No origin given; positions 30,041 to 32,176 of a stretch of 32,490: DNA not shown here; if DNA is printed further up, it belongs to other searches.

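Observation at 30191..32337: Second, differently anchored HerA/VirB4-type membrane ATPase plus a small acidic/basic protein, divergent from an Lhr helicase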

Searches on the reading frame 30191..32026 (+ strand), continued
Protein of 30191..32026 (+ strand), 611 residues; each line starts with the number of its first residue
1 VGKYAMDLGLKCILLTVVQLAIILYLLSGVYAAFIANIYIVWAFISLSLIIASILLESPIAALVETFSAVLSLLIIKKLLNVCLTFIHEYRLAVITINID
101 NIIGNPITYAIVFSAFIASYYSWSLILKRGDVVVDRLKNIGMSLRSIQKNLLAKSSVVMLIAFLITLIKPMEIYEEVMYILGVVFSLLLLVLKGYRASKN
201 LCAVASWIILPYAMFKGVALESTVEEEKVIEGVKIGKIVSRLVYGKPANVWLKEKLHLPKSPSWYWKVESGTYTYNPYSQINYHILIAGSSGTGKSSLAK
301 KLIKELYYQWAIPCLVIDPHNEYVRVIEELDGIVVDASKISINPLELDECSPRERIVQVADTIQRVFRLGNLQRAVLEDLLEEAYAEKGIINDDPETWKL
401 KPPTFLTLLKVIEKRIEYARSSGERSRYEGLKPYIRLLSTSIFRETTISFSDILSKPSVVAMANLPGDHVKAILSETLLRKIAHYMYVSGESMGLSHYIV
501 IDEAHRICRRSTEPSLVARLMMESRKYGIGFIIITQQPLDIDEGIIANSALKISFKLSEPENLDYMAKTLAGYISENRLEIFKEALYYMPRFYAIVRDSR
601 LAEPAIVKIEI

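Call 43: search_protein_families(library=ncbifam, proteins=[P0190, P0076, P0133, P0061, P0033, P0064, P0060, P0051, P0123, P0140], max_evalue=1e-10)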
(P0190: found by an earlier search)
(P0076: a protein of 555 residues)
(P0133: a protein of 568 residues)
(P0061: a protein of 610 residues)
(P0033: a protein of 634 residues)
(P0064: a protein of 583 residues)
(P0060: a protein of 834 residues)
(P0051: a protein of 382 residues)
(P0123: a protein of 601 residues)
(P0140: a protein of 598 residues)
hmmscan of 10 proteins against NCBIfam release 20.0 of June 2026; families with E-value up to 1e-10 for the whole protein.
P0190 (553 aa): 1 family
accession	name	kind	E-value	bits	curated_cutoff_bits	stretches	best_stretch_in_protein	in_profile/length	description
TIGR02746.1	TraC-F-type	equivalog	1.5e-13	49.5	567.05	0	413-484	614-686/800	type IV secretion system protein TraC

P0076 (555 aa): 2 families
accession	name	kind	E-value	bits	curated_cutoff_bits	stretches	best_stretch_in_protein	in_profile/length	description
TIGR02746.1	TraC-F-type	equivalog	4.7e-14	51.3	567.05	0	400-482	602-686/800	type IV secretion system protein TraC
NF040937.1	HerA_Thermprot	equivalog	4.1e-13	48.6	800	1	234-508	140-423/487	DNA double-strand break repair helicase HerA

P0133 (568 aa): 5 families
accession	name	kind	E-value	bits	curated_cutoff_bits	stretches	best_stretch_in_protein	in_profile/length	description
NF053655.1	CedD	equivalog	1.3e-22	80.2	600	1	255-519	219-480/527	DNA-translocating ATPase CedD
NF041017.1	DNA_import_CedB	equivalog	3.9e-18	65.4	700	1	251-503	270-520/590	DNA import protein CedB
NF045975.1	VirB4_plasma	equivalog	1.9e-14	52.4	590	0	256-308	515-568/894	Mbov_0397 family ICE element conjugal transfer ATPase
NF040937.1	HerA_Thermprot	equivalog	4.5e-14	51.7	800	1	254-554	138-447/487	DNA double-strand break repair helicase HerA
NF040819.1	helicase_HerA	equivalog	4.8e-11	41.9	970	0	445-553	390-499/561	DNA double-strand break repair helicase HerA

P0061 (610 aa): 8 families
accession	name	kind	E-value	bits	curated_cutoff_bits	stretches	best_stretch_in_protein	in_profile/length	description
NF053655.1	CedD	equivalog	9.8e-26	90.5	600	1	444-604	374-524/527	DNA-translocating ATPase CedD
NF045975.1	VirB4_plasma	equivalog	3.1e-19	68.2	590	1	268-546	510-825/894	Mbov_0397 family ICE element conjugal transfer ATPase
NF041017.1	DNA_import_CedB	equivalog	4e-19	68.7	700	1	269-607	271-588/590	DNA import protein CedB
NF033849.1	ser_rich_anae_1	subfamily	1.4e-15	55.8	650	0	470-592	1000-1128/1163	serine-rich protein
NF040937.1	HerA_Thermprot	equivalog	8.7e-15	54.1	800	1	275-606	142-462/487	DNA double-strand break repair helicase HerA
NF040819.1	helicase_HerA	equivalog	4.7e-14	51.8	970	0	489-604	401-513/561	DNA double-strand break repair helicase HerA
NF042944.1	HerA_antiphage_2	equivalog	2.8e-11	42.9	850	0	450-605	375-542/576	anti-phage-associated helicase HerA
NF045971.1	conju_CD1110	equivalog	3e-11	42.3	325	0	452-537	588-672/752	VirB4-like conjugal transfer ATPase, CD1110 family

P0033 (634 aa): 5 families
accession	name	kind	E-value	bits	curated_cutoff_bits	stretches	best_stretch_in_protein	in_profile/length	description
NF053655.1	CedD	equivalog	1.1e-23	83.8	600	1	302-577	223-482/527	DNA-translocating ATPase CedD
NF045971.1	conju_CD1110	equivalog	3.2e-18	65.4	325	1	290-557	405-671/752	VirB4-like conjugal transfer ATPase, CD1110 family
TIGR00929.1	VirB4_CagE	subfamily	8.8e-18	63.9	643.1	1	288-568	430-690/792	VirB4 family type IV secretion/conjugal transfer ATPase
TIGR02746.1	TraC-F-type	equivalog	2.9e-13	48.7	567.05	1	291-560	419-690/800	type IV secretion system protein TraC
NF045975.1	VirB4_plasma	equivalog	4.5e-12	44.5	590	1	303-558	518-807/894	Mbov_0397 family ICE element conjugal transfer ATPase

P0064 (583 aa): 3 families
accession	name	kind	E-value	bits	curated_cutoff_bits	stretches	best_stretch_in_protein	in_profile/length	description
NF045975.1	VirB4_plasma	equivalog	4.8e-16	57.6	590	0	244-405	509-690/894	Mbov_0397 family ICE element conjugal transfer ATPase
NF041017.1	DNA_import_CedB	equivalog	1.4e-13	50.3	700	1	237-538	262-550/590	DNA import protein CedB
NF053655.1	CedD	equivalog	8.1e-13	47.9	600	0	412-515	364-468/527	DNA-translocating ATPase CedD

P0060 (834 aa): 4 families
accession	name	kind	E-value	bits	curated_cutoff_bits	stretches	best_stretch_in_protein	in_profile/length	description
NF041017.1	DNA_import_CedB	equivalog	1.5e-17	63.4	700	1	486-808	254-564/590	DNA import protein CedB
NF053655.1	CedD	equivalog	4.9e-15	55.2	600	0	666-772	363-470/527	DNA-translocating ATPase CedD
NF045975.1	VirB4_plasma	equivalog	2.5e-14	52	590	1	486-766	491-808/894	Mbov_0397 family ICE element conjugal transfer ATPase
NF040937.1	HerA_Thermprot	equivalog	5e-11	41.7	800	1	509-792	143-425/487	DNA double-strand break repair helicase HerA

P0051 (382 aa): 6 families
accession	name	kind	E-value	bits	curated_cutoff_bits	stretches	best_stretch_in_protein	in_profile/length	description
NF053655.1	CedD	equivalog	2e-23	82.8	600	1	178-302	349-476/527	DNA-translocating ATPase CedD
NF045971.1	conju_CD1110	equivalog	1.4e-15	56.6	325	1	23-287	400-670/752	VirB4-like conjugal transfer ATPase, CD1110 family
NF040937.1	HerA_Thermprot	equivalog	1.1e-13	50.4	800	0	209-370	313-474/487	DNA double-strand break repair helicase HerA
NF045975.1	VirB4_plasma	equivalog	3.2e-12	45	590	0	38-108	515-586/894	Mbov_0397 family ICE element conjugal transfer ATPase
NF041017.1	DNA_import_CedB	equivalog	3.3e-11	42.5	700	1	31-317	268-551/590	DNA import protein CedB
NF040819.1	helicase_HerA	equivalog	9.7e-11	40.9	970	0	232-316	391-478/561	DNA double-strand break repair helicase HerA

P0123 (601 aa): 2 families
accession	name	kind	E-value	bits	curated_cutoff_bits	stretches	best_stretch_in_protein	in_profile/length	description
NF041017.1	DNA_import_CedB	equivalog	3.8e-17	62.1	700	1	64-324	270-517/590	DNA import protein CedB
NF053655.1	CedD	equivalog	1.5e-11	43.7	600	0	69-340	221-477/527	DNA-translocating ATPase CedD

P0140 (598 aa): 3 families
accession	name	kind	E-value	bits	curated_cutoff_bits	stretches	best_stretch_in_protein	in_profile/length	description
NF041017.1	DNA_import_CedB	equivalog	2.1e-15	56.4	700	1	85-344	273-519/590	DNA import protein CedB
NF053655.1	CedD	equivalog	1e-13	50.9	600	1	89-406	223-520/527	DNA-translocating ATPase CedD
TIGR02746.1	TraC-F-type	equivalog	7.4e-11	40.7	567.05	0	90-353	433-702/800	type IV secretion system protein TraC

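Call 58: find_homologous_proteins(query=A3, max_evalue=1e-30)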
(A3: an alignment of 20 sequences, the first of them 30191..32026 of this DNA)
Query A3 (20 sequences) (611 aa, profile of the alignment): 29 proteins with E <= 1e-30 among 8000 candidates.
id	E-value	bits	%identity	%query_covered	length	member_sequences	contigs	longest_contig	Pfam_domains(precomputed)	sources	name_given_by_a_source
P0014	1.2e-200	686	52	99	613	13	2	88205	PF01935.24,PF00004.36,PF13401.13,PF12846.14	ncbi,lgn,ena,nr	ncbi:MAG: hypothetical protein B6U76_03610 [Desulfurococcales archaeon ex4484_217_2]|nr:MAG: hypothe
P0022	1.8e-200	686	40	64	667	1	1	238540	PF01935.24,PF05872.19,PF13401.13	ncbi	-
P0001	3.1e-200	685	97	100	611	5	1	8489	PF01935.24,PF00004.36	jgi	-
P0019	3.2e-197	675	47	91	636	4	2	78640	PF19044.7,PF01935.24,PF13401.13,PF12846.14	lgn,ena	-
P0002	1.5e-196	673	87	99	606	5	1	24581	PF01935.24,PF00004.36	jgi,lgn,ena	-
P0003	1.5e-196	673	87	99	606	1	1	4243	PF01935.24,PF00004.36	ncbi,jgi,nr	ncbi:MAG TPA: ATP-binding protein [Acidilobales archaeon]|nr:ATP-binding protein [Acidilobales archa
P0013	1.6e-196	673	55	94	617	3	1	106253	PF10412.16,PF01935.24,PF00004.36,PF13401.13,PF12846.14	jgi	-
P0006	1.9e-196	672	87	99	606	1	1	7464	PF01935.24,PF00004.36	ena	-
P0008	2.2e-196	672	87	99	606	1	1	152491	PF01935.24,PF00004.36,PF12846.14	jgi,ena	-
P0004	2.5e-196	672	87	99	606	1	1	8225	PF01935.24,PF00004.36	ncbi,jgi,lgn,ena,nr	ncbi:MAG: hypothetical protein DRO08_00850 [Thermoprotei archaeon]|nr:MAG: hypothetical protein DRO0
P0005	3.4e-196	672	87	99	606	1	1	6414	PF01935.24,PF00004.36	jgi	-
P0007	3.5e-196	672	87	99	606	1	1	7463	PF01935.24,PF00004.36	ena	-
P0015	5.1e-191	654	51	99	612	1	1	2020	PF01935.24,PF00004.36,PF13401.13,PF12846.14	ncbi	-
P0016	1.3e-190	653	53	94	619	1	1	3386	PF01935.24,PF13401.13,PF12846.14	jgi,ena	-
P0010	1.3e-188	647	76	99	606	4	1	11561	PF01935.24,PF00004.36,PF13401.13,PF12846.14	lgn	-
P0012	2.1e-178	613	53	97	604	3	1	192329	PF01935.24,PF00004.36,PF13401.13,PF12846.14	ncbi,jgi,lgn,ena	-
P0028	9.3e-167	574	33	61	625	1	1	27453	PF10412.16,PF19044.7,PF01935.24,PF12846.14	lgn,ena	-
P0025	6.4e-164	565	46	53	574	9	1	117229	PF10412.16,PF19044.7,PF01935.24,PF05872.19,PF00004.36,PF13401.13,PF12846.14,PF13191.13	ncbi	-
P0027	5.3e-128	446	36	56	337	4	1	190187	PF01935.24,PF13401.13,PF12846.14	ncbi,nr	ncbi:ATP-binding protein [Candidatus Acidianus copahuensis]|nr:ATP-binding protein [Candidatus Acidi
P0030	4.2e-32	130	25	55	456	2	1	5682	PF10412.16,PF19044.7,PF01935.24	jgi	-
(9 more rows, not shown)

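Call 59: find_encoding_contigs(protein=P0133, flank=6000, max_places=1)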
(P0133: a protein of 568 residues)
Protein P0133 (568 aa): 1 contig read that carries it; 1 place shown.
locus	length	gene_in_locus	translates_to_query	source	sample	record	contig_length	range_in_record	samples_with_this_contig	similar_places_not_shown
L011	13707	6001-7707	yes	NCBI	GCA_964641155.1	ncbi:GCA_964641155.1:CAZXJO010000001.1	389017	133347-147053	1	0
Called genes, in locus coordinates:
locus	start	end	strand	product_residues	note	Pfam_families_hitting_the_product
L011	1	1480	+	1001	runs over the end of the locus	PF00133:tRNA-synt_1, PF01406:tRNA-synt_1e (faint), PF09334:tRNA-synt_1g, PF08264:Anticodon_1, PF19302:DUF5915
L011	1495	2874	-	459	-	PF02403:Seryl_tRNA_N, PF00587:tRNA-synt_2b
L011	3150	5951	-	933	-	PF00270:DEAD, PF04851:ResIII, PF00271:Helicase_C, PF19306:WHD_Lhr, PF08494:DEAD_assoc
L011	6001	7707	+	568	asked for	PF01935:DUF87, PF10412:TrwB_AAD_bind (faint), PF12846:AAA_10 (faint), PF13401:AAA_22 (faint)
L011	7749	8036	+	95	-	-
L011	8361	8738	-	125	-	-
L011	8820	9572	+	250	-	PF00705:PCNA_N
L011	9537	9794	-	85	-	-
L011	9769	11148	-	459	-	PF00202:Aminotran_3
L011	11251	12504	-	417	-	PF01425:Amidase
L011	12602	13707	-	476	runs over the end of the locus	PF00587:tRNA-synt_2b, PF03129:HGTP_anticodon, PF09180:ProRS-C_1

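Call 60: find_encoding_contigs(protein=P0061, flank=6000, max_places=1)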
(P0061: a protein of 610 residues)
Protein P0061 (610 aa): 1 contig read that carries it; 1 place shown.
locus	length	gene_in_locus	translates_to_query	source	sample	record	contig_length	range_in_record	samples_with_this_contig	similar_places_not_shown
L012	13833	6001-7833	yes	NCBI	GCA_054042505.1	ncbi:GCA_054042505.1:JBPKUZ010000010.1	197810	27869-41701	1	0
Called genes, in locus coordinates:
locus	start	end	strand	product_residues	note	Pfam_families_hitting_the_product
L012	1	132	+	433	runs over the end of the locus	PF01409:tRNA-synt_2d (weak), PF13393:tRNA-synt_His, PF00587:tRNA-synt_2b, PF03129:HGTP_anticodon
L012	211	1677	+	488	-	PF01139:RtcB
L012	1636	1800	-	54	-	-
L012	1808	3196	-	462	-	PF27251:CedA1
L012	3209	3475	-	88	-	PF27251:CedA1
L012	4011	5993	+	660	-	PF13183:Fer4_8 (faint), PF01507:PAPS_reduct, PF13187:Fer4_9 (weak), PF13237:Fer4_10 (weak), PF14697:Fer4_21 (weak)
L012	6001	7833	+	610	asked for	PF01637:ATPase_2 (faint), PF01935:DUF87, PF05872:HerA_C (faint), PF13401:AAA_22 (faint), PF12846:AAA_10 (weak), PF12696:TraG-D_C (weak)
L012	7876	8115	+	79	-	-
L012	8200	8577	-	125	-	-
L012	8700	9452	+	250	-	PF00705:PCNA_N, PF02747:PCNA_C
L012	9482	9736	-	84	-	-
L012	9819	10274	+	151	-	PF00753:Lactamase_B (faint), PF23023:Anti-Pycsar_Apyc1 (weak)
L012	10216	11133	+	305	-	PF10996:Beta-Casp, PF07521:RMMBL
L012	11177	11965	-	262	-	PF01904:DUF72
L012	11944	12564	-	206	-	PF00753:Lactamase_B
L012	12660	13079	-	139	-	PF04014:MazE_antitoxin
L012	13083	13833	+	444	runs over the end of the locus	PF00291:PALP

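Call 63: predict_structure(alignment_id=A1)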
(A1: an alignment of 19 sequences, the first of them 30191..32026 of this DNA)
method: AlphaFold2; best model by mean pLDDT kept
length: 611 residues; sequences in the alignment: 19
mean_pLDDT: 85.3   pTM: 0.74
mean pLDDT of the five models: 85.3, 82.3, 80.2, 79.4, 78.2
residues with pLDDT >= 90: 295; 70-90: 250; 50-70: 51; < 50: 15
segments of 3 or more residues with pLDDT < 50: 1-4, 141-145, 226-228
pLDDT, mean of each block of 10 residues (from residue 1): 57 91 82 64 92 89 92 90 84 86 89 92 78 69 50 75 80 85 81 62 79 70 51 89 86 77 86 89 94 92 94 95 96 90 85 92 89 94 94 89 93 94 92 90 79 93 90 91 88 92 84 78 92 94 91 94 93 81 93 92 90 68
secondary structure, 60 per line:
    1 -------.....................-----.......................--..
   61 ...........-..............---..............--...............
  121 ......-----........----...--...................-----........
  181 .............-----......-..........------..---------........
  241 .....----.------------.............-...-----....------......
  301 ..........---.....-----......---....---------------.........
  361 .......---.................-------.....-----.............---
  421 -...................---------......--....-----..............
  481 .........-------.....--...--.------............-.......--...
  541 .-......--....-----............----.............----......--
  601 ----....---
elements in order: H8-28 H34-56 H59-71 H73-86 H90-103 H106-126 H132-139 H149-167 H173-193 H199-204 H206-215 E233-245 E263-275 E285-288 H295-310 E314-318 H324-329 E333-336 H352-367 H371-387 H395-399 H405-417 H422-440 H450-455 E458-461 H467-489 E497-501 H516-527 E529-535 H543-548 E551-554 H560-571 H576-588 E593-598 E605-608

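Call 68: fold_search(model_id=the predicted structure, library=pdb)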
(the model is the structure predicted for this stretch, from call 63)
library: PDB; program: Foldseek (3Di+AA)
matches with E <= 10: 1443; with E <= 0.001: 144
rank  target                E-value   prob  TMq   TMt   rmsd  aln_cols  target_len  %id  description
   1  7es4                  6.0e-15  1.00  0.48  0.75   5.7       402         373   18  the crystral structure of DndH-C-domain (released 2022-05-11)
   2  4d2i_B                7.3e-13  1.00  0.39  0.50   9.6       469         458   16  Crystal structure of the HerA hexameric DNA translocase from Sulfolobus solfataricus bound to AMP-PNP (released 2014-12-03)
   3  4d2i_A                2.2e-12  1.00  0.39  0.50   9.7       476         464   17  Crystal structure of the HerA hexameric DNA translocase from Sulfolobus solfataricus bound to AMP-PNP (released 2014-12-03)
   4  4ag5_B                4.1e-12  1.00  0.47  0.74   5.3       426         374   19  Structure of VirB4 of Thermoanaerobacter pseudethanolicus (released 2012-07-04)
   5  4ag6_B                4.5e-12  1.00  0.47  0.74   5.0       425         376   19  Structure of VirB4 of Thermoanaerobacter pseudethanolicus (released 2012-07-04)
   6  4ag6_A                6.2e-12  1.00  0.46  0.73   4.7       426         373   19  Structure of VirB4 of Thermoanaerobacter pseudethanolicus (released 2012-07-04)
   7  4ag5_A                1.0e-11  1.00  0.46  0.72   5.1       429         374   18  Structure of VirB4 of Thermoanaerobacter pseudethanolicus (released 2012-07-04)
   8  8xav_A                1.4e-11  1.00  0.42  0.45   5.8       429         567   18  Cryo-EM structure of an anti-phage defense complex (released 2024-06-05)
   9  9x1m_A                1.4e-11  1.00  0.39  0.41   7.9       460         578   14  The cryo-EM structure of HerA-NurA complex with AMPPNP and dsDNA from Thermococcus kodakarensis (released 2026-02-04)
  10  8xaw_D                4.4e-11  1.00  0.37  0.40  12.4       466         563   15  Cryo-EM structure of an anti-phage defense complex bound to AMPPNP and DNA at state 1 (released 2024-06-05)
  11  8xau_E                6.4e-11  1.00  0.39  0.43   9.6       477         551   16  Cryo-EM structure of HerA (released 2024-06-05)
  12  8xav_E                8.0e-11  1.00  0.36  0.38  11.9       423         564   16  Cryo-EM structure of an anti-phage defense complex (released 2024-06-05)
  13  9c1m_M                2.6e-10  1.00  0.39  0.41  10.6       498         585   14  HerA-DUF assembly 1 (released 2025-06-04)
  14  8wj3_D                2.9e-10  1.00  0.42  0.51   6.6       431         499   16  Cryo-EM structure of a bacterial protein (released 2024-09-11)
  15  8xau_A                3.8e-10  1.00  0.42  0.45   7.2       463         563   17  Cryo-EM structure of HerA (released 2024-06-05)
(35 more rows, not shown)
